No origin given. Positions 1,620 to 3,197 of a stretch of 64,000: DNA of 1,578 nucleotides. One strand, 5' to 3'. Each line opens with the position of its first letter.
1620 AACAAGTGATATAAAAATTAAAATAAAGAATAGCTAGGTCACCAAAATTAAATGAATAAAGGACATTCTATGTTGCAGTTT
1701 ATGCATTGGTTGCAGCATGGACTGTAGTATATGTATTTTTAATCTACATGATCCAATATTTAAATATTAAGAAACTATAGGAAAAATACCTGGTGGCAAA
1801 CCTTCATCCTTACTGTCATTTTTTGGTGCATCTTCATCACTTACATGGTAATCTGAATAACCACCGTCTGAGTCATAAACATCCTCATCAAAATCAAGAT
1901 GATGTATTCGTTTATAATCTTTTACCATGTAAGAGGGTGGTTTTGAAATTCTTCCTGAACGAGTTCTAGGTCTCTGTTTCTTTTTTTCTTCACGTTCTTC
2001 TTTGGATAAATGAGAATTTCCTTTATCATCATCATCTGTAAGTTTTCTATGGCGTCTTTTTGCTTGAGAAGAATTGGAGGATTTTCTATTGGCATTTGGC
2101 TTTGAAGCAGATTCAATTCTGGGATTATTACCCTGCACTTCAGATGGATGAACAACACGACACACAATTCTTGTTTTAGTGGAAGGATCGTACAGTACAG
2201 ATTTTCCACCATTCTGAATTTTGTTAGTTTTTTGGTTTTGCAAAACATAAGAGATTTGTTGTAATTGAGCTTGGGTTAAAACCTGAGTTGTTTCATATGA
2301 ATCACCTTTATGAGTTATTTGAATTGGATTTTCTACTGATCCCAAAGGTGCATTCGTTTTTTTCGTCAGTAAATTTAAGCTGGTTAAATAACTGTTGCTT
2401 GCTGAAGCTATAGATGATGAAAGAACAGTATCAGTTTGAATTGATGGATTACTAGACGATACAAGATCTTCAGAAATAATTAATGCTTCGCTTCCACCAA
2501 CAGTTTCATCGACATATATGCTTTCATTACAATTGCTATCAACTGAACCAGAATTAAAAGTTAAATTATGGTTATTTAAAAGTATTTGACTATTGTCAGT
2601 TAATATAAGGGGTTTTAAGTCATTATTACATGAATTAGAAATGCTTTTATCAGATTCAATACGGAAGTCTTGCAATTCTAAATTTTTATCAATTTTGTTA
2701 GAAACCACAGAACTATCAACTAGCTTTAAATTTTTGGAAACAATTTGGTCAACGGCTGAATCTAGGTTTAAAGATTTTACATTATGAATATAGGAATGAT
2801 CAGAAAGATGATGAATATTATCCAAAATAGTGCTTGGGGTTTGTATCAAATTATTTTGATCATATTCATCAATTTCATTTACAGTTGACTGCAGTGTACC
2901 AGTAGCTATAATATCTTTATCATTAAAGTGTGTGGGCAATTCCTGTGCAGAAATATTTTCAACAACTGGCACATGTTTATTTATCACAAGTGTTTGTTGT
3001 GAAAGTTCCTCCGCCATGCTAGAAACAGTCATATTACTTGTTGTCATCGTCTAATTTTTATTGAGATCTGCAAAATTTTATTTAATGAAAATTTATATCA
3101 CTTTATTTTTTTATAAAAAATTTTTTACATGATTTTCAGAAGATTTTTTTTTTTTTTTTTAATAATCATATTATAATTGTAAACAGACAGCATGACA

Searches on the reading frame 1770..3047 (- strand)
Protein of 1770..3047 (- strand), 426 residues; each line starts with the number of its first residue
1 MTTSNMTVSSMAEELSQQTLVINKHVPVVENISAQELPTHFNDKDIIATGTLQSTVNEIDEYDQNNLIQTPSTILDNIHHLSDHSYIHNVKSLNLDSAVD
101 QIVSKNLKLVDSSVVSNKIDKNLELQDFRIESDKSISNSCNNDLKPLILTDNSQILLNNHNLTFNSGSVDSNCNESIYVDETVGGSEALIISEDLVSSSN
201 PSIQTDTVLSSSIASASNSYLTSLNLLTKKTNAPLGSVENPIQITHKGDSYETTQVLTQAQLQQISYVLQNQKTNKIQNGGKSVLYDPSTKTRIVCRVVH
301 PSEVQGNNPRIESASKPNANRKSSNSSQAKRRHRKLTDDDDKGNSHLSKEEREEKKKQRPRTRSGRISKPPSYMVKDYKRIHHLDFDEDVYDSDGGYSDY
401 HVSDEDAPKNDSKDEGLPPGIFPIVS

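Call 38: find_homologous_proteins(query=window:1770-3047:-, max_evalue=0.00001)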
Query window:1770-3047:- (426 aa): 40 proteins with E <= 0.00001 among 4493 candidates.
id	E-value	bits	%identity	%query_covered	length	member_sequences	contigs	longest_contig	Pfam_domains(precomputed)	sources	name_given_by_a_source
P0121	2.7e-161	555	66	99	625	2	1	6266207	PF15961.11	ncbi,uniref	ncbi:unnamed protein product [Larinioides sclopetarius]|uniref:C2H2-type domain-containing protein n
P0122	1.9e-156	539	66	99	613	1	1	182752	PF15961.11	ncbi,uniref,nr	ncbi:hypothetical protein AVEN_195443-1 [Araneus ventricosus]|uniref:C2H2-type domain-containing pro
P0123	1.9e-150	519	63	98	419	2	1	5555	PF15961.11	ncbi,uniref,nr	ncbi:zinc finger protein [Nephila pilipes]|uniref:Zinc finger protein n=1 Tax=Nephila pilipes TaxID=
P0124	9.1e-90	320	47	98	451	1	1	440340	PF15961.11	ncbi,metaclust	ncbi:hypothetical protein X975_20789, partial [Stegodyphus mimosarum]|metaclust:status=active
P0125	3.1e-74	269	43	96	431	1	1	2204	PF15961.11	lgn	-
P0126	1.2e-71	260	41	96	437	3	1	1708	PF15961.11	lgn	-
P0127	3.1e-69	252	40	96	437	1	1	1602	PF15961.11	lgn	-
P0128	8.0e-68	247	39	96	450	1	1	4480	PF15961.11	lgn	-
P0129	1.2e-64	237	40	82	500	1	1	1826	PF15961.11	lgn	-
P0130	7.1e-64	234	37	96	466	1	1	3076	PF15961.11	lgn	-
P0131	2.2e-54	203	44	54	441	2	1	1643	PF15961.11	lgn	-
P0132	2.9e-54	203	46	54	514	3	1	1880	PF15961.11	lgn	-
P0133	3.0e-54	203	60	42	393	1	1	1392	PF15961.11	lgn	-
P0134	7.6e-43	165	47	44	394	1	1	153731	PF15961.11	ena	-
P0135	4.5e-42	163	49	46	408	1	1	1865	PF15961.11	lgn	-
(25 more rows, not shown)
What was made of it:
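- Host: the flanking host exon is most similar to Araneidae and Nephila proteins (call 38).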

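Call 61: search_protein_families(library=pfam, proteins=[window:1770-3047:-], max_evalue=0.001)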
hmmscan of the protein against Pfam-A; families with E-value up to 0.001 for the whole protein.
window:1770-3047:- (426 aa): 1 family
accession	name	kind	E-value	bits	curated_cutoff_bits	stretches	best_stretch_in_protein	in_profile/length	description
PF15961.10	DUF4764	-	1.7e-07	30.7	25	1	348-409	111-173/799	Domain of unknown function (DUF4764)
